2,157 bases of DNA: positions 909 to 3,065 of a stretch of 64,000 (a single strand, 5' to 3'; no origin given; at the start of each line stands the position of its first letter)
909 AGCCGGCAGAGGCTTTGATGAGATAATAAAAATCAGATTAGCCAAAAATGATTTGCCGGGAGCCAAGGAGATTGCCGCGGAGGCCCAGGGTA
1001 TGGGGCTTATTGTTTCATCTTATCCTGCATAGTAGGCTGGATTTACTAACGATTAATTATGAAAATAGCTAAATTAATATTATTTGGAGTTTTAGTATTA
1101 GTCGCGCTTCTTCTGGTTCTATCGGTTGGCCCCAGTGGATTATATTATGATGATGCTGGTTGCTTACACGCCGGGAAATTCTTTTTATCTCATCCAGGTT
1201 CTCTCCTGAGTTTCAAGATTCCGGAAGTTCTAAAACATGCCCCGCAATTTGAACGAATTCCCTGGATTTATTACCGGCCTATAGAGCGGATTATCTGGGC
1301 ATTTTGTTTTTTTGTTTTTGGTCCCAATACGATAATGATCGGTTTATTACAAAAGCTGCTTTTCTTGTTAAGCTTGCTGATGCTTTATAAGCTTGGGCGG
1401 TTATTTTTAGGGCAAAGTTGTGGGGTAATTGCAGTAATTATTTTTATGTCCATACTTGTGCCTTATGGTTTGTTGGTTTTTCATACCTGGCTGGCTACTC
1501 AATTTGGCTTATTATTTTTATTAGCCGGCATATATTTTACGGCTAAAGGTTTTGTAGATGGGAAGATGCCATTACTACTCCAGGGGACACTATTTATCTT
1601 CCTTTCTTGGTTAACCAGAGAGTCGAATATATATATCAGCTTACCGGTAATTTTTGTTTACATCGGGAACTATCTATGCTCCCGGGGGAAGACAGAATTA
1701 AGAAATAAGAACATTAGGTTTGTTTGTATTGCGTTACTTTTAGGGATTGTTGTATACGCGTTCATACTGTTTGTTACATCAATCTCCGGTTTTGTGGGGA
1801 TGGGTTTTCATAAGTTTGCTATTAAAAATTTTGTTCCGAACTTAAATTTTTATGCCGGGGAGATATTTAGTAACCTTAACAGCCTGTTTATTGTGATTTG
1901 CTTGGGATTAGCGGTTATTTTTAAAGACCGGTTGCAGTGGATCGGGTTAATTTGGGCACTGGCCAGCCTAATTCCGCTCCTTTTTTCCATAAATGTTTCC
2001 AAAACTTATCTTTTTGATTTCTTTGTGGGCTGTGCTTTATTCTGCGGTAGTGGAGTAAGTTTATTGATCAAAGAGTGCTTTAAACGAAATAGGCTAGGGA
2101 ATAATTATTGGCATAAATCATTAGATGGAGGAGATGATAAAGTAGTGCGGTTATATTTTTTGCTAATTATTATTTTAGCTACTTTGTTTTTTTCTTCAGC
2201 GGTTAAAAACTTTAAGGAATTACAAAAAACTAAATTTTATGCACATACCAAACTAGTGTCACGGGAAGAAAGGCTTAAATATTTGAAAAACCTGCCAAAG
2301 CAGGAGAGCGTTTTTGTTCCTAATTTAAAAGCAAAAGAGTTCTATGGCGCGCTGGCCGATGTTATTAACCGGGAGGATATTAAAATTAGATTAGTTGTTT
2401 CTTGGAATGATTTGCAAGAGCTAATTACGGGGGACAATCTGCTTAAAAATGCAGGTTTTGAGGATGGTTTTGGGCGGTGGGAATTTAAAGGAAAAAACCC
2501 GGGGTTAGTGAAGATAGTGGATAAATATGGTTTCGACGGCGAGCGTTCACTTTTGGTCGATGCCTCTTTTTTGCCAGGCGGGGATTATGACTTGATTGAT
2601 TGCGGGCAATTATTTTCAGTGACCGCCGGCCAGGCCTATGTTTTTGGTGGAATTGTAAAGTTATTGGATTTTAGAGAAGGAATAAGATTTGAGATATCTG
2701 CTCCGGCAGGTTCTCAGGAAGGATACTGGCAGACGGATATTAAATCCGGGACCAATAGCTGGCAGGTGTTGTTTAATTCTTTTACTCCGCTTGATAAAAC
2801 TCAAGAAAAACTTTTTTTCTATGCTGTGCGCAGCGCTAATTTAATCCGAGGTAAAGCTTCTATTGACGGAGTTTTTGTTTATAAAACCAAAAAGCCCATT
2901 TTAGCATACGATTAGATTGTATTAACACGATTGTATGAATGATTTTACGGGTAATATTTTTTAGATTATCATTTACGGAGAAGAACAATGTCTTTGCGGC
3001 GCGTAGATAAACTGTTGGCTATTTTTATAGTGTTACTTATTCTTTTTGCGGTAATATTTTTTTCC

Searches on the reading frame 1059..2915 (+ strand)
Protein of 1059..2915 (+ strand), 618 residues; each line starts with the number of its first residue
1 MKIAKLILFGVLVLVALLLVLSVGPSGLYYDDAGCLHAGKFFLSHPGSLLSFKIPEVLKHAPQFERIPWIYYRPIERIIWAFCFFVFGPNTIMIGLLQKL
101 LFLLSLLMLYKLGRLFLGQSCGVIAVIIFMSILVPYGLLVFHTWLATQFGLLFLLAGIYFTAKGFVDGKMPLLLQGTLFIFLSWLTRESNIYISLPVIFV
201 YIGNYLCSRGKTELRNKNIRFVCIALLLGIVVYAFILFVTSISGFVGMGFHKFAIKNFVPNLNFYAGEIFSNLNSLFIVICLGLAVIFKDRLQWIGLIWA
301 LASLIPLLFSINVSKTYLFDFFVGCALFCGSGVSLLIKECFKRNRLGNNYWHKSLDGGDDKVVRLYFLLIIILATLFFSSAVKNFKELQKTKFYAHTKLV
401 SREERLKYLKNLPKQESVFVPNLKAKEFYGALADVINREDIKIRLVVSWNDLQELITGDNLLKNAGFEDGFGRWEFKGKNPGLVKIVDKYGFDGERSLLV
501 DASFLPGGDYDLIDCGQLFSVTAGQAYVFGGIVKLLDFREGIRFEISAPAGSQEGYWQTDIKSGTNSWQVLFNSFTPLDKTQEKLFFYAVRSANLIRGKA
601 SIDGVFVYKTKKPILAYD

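Call 24: find_encoding_contigs(protein=window:1059-2915:+, flank=10000, max_places=2)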
Protein window:1059-2915:+ (618 aa): 10 contigs read that carry it; 2 places shown.
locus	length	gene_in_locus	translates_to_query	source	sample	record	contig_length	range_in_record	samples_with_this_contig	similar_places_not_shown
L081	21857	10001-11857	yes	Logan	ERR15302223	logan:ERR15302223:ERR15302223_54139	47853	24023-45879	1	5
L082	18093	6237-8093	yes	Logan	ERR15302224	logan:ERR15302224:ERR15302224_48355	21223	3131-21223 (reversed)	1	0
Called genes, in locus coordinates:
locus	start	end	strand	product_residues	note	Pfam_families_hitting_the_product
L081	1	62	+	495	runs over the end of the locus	PF02310:B12-binding, PF04055:Radical_SAM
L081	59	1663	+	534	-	PF13231:PMT_2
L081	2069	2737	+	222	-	PF21033:RMD1-3 (faint), PF13428:TPR_14 (faint), PF14559:TPR_19 (weak), PF07719:TPR_2 (faint), PF12895:ANAPC3 (faint), PF23914:TPR_CcmH_CycH (faint), PF13431:TPR_17 (faint), PF00515:TPR_1 (faint), +2 more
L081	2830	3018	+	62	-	PF19451:DUF5989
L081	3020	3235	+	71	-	-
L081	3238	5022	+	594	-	PF02543:Carbam_trans_N, PF00814:TsaD (weak), PF16861:Carbam_trans_C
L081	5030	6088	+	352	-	-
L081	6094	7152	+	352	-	PF04055:Radical_SAM, PF13353:Fer4_12 (weak), PF13186:SPASM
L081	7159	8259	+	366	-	PF04055:Radical_SAM, PF13186:SPASM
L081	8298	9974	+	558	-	PF02310:B12-binding, PF04055:Radical_SAM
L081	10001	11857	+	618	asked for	PF02018:CBM_4_9 (weak)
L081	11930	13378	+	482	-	PF09852:DUF2079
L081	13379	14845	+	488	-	PF00483:NTP_transferase, PF12804:NTP_transf_3, PF00535:Glycos_transf_2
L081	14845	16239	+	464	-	PF02310:B12-binding, PF04055:Radical_SAM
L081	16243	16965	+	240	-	PF00535:Glycos_transf_2, PF10111:Glyco_tranf_2_2 (weak)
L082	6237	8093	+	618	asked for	PF02018:CBM_4_9 (weak)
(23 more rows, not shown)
